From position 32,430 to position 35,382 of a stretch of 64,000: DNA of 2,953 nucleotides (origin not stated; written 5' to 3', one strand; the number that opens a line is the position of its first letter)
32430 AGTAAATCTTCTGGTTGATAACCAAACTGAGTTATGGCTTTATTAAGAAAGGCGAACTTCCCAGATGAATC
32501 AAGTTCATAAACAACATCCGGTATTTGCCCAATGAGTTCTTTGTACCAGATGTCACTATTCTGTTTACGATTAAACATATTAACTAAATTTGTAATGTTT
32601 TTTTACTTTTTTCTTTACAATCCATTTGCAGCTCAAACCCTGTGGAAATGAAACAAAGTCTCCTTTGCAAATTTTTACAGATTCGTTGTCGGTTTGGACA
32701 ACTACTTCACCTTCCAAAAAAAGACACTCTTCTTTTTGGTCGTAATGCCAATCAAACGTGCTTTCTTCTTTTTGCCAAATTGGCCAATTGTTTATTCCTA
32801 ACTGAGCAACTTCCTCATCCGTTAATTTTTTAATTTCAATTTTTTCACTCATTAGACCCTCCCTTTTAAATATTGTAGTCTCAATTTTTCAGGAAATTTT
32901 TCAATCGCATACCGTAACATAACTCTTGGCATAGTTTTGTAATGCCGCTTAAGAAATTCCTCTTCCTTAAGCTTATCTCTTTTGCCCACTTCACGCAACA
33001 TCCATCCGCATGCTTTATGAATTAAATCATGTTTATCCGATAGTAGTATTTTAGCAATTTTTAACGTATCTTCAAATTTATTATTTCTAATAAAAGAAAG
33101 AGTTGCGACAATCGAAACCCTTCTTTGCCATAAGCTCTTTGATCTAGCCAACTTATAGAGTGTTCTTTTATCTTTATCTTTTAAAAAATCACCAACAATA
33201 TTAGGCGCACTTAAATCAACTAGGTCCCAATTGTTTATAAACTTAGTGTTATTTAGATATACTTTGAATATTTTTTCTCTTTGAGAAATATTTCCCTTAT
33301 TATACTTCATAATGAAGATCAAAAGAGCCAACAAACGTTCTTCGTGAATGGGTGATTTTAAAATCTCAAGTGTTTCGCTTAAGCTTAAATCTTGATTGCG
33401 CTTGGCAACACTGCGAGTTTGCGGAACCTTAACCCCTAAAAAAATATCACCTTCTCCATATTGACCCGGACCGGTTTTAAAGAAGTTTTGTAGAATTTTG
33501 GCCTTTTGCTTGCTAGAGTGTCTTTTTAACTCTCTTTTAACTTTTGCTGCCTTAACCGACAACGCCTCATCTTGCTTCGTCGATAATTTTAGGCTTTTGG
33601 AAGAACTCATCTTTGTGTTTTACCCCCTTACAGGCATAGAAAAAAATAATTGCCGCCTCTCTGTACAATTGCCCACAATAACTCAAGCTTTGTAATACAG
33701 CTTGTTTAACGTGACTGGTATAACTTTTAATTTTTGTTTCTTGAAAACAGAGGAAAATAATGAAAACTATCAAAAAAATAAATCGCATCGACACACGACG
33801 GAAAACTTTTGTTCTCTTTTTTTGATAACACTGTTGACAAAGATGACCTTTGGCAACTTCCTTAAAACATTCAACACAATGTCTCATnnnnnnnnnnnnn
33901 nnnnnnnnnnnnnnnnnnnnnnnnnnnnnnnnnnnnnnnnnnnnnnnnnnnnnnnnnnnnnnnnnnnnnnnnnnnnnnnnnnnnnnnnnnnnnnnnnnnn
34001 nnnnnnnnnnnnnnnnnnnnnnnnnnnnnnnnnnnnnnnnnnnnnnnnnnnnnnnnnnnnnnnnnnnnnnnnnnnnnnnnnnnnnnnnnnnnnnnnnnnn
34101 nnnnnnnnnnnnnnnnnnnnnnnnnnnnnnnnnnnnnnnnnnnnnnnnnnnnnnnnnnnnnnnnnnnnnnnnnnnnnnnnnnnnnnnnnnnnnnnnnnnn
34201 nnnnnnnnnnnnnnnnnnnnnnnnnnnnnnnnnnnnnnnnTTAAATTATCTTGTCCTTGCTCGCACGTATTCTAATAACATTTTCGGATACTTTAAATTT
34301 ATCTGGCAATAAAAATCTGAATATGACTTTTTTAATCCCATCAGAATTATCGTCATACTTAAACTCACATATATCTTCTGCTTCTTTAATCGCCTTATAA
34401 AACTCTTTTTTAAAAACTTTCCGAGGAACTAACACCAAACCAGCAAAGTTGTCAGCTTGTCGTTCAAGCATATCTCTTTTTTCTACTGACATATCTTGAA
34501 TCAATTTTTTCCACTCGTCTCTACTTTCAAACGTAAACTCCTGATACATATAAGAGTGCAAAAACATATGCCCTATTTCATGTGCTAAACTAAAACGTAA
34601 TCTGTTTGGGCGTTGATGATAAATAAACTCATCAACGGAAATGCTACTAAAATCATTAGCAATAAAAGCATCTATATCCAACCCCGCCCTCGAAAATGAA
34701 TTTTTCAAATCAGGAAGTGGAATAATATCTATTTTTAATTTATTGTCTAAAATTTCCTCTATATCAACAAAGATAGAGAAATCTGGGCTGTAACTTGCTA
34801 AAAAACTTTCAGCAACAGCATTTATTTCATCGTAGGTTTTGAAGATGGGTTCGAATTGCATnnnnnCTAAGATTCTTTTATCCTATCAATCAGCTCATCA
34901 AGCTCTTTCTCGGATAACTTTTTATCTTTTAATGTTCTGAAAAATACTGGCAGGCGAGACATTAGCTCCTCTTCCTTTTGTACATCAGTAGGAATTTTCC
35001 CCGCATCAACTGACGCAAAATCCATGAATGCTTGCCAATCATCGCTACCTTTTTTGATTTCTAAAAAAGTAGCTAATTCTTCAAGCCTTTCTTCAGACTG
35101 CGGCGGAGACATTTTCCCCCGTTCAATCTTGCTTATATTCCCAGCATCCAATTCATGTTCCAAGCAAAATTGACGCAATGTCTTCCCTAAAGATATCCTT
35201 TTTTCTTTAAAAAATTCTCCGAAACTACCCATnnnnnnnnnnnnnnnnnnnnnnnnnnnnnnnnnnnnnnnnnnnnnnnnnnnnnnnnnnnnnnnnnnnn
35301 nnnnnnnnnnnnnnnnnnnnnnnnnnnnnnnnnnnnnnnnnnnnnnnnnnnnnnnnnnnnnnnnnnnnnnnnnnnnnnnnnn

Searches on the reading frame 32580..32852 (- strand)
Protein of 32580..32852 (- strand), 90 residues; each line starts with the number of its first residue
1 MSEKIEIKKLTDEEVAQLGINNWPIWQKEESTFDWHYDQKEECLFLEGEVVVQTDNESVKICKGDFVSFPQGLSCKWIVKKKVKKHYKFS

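Call 90: search_protein_families(library=pfam, proteins=[window:32580-32852:-], max_evalue=0.001)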
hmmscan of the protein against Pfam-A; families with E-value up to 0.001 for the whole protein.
window:32580-32852:- (90 aa): 3 families
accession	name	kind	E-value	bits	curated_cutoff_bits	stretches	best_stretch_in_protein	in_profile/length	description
PF05899.18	Cupin_3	-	2.1e-20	72.6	23.5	1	16-87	2-74/74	EutQ-like cupin domain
PF07883.17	Cupin_2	-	4.2e-06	26.8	27.2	1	29-73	9-52/70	Cupin domain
PF06249.18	EutQ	-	4.4e-05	23.7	21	1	11-87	70-143/152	Ethanolamine utilisation protein EutQ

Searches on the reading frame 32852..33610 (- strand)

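Call 4: search_protein_families(library=pfam, proteins=[window:32852-33610:-], max_evalue=0.1)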
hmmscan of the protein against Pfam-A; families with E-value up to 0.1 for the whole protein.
window:32852-33610:- (252 aa): 1 family
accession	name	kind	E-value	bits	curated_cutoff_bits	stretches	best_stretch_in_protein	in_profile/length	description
PF08713.17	DNA_alkylation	-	3.9e-66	223.2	21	1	24-239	1-213/213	DNA alkylation repair enzyme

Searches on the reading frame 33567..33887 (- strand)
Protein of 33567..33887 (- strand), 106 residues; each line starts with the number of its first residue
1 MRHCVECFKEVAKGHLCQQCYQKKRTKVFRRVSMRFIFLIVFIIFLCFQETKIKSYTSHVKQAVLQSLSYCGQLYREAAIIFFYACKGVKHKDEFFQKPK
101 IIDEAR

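Call 4: search_protein_families(library=pfam, proteins=[window:33567-33887:-], max_evalue=0.1)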
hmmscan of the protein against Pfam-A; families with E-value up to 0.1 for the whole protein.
window:33567-33887:- (106 aa): 2 families
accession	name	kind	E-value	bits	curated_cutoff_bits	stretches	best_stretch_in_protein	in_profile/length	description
PF14922.11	FWWh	-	0.0072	16.7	25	1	22-71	63-112/150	Protein of unknown function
PF10601.15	zf-LITAF-like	-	0.089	13.4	23.8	1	16-47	7-37/70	LITAF-like zinc ribbon domain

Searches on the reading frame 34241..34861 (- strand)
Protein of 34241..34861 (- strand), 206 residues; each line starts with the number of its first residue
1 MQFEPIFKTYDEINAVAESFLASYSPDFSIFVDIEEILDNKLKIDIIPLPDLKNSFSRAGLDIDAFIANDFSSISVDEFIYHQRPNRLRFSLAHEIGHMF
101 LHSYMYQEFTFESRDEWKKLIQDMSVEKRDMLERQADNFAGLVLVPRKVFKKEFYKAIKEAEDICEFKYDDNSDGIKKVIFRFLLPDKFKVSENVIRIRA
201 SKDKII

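Call 4: search_protein_families(library=pfam, proteins=[window:34241-34861:-], max_evalue=0.1)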
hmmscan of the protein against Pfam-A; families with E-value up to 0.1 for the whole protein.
window:34241-34861:- (206 aa): 2 families
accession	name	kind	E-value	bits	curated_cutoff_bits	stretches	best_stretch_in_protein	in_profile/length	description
PF06114.19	Peptidase_M78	-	1.4e-12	48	22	1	82-201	36-123/123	IrrE N-terminal-like domain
PF07118.16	DUF1374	-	0.011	16.7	21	0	121-190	18-82/92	Protein of unknown function (DUF1374)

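Call 5: search_protein_families(library=padloc, proteins=[window:34241-34861:-], max_evalue=0.1)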
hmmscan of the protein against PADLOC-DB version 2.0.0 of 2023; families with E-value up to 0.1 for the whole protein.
window:34241-34861:- (206 aa): 16 families
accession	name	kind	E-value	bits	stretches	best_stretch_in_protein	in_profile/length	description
PDLC04141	capP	-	7.6e-16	56.3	1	14-156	6-124/242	capP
PDLC03954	RmrA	-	3e-11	40.9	1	87-155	207-262/380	-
PDLC03952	RmrA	-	5.4e-11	39.9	1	86-157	218-276/395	-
PDLC03947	RmrA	-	1.7e-08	31.8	1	82-155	202-262/383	-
PDLC03948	RmrA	-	2.1e-08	31.5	1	86-155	205-261/397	-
PDLC03945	RmrA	-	2.8e-08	31.4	1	87-160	207-266/394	-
PDLC03944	RmrA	-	1.2e-07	29.2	1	86-160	197-258/384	-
PDLC03951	RmrA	-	1.4e-07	28.8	1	86-156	203-258/400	-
PDLC03953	RmrA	-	1.9e-07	28.7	1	80-157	200-256/373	-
PDLC03949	RmrA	-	4.4e-07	27.1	1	83-156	184-237/363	-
PDLC03943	RmrA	-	7.2e-07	26.6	2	83-104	187-208/370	-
PDLC03950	RmrA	-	6.3e-05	20.1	1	85-152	193-246/369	-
PDLC03982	PD-Lambda-2_B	-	0.00019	18.9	1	82-166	284-357/402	-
PDLC03946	RmrA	-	0.00023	18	1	86-160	188-243/357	-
PDLC04776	PDC-M69B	-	0.00044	18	1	90-156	83-140/272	-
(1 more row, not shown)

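Call 6: search_protein_families(library=ncbifam, proteins=[window:34241-34861:-], max_evalue=0.1)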
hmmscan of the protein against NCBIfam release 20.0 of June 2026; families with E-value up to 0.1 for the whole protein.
window:34241-34861:- (206 aa): 1 family
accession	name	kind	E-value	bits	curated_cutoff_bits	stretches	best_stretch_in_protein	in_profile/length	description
NF052239.1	antitox_spr1629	equivalog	8.1e-08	31.8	335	1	87-160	207-266/377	spr1629 family repressor/antitoxin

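Call 10: search_protein_families(library=phrogs, proteins=[window:34241-34861:-], max_evalue=0.1)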
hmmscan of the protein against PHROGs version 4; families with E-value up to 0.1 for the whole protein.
window:34241-34861:- (206 aa): 7 families
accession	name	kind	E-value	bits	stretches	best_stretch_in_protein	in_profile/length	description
phrog_2439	-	transcription regulation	2.8e-13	50.5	1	83-168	192-263/367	transcriptional regulator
phrog_1914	-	unknown function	8.9e-12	46.2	1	32-167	30-165/222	-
phrog_87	-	other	9.5e-10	39.6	1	11-167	19-146/227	metallo-protease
phrog_19315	-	unknown function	1.5e-08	35.1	1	83-176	87-176/348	-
phrog_1516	-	unknown function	4.8e-05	24.1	1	33-156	37-151/227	-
phrog_4031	-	unknown function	0.0001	21.9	1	93-199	238-347/626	-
phrog_26457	-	unknown function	0.049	14.1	0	66-122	54-110/217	-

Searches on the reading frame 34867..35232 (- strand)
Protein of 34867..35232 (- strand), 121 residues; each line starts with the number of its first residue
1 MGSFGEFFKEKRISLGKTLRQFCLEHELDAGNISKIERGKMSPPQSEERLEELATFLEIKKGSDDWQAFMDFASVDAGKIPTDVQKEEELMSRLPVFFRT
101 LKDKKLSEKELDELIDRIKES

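Call 4: search_protein_families(library=pfam, proteins=[window:34867-35232:-], max_evalue=0.1)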
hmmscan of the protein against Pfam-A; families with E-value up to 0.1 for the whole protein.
window:34867-35232:- (121 aa): 5 families
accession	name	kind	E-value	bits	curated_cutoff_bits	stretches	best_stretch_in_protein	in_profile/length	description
PF12844.13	HTH_19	-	0.00016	22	30.2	1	5-59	1-53/64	Helix-turn-helix domain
PF01381.28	HTH_3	-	0.0011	19.4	23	1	9-59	2-50/55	Helix-turn-helix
PF13560.12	HTH_31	-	0.0027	18.4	27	1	4-58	2-55/64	Helix-turn-helix domain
PF19503.4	DUF6037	-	0.0034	17.8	28.8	1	38-89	76-119/200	Family of unknown function (DUF6037)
PF00157.23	Pou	-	0.083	13.3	27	0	2-22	7-27/72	Pou domain - N-terminal to homeobox domain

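Call 5: search_protein_families(library=padloc, proteins=[window:34867-35232:-], max_evalue=0.1)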
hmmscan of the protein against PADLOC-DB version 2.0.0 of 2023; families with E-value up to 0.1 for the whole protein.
window:34867-35232:- (121 aa): 2 families
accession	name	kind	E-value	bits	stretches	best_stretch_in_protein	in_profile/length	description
PDLC04142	capH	-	6.1e-05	22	1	3-116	6-93/103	capH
PDLC02926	HTH_VI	-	0.00062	18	1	4-61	2-57/92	-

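Call 6: search_protein_families(library=ncbifam, proteins=[window:34867-35232:-], max_evalue=0.1)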
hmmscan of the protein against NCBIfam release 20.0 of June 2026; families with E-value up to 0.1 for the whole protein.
window:34867-35232:- (121 aa): 2 families
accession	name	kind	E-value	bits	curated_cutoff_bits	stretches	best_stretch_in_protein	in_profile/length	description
NF041677.1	trans_regClgR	equivalog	0.0025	17.9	170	1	4-59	9-62/113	transcriptional regulator ClgR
TIGR00270.2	TIGR00270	equivalog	0.047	13.5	110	1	4-52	76-125/159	multiprotein bridging factor aMBF1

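Call 10: search_protein_families(library=phrogs, proteins=[window:34867-35232:-], max_evalue=0.1)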
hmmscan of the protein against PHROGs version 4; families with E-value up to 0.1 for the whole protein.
window:34867-35232:- (121 aa): 2 families
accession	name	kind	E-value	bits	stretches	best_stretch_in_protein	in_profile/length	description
phrog_8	-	transcription regulation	8.2e-06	26.5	1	2-115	75-180/346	transcriptional regulator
phrog_2967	-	transcription regulation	0.023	15.2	1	4-61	11-66/225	transcriptional regulator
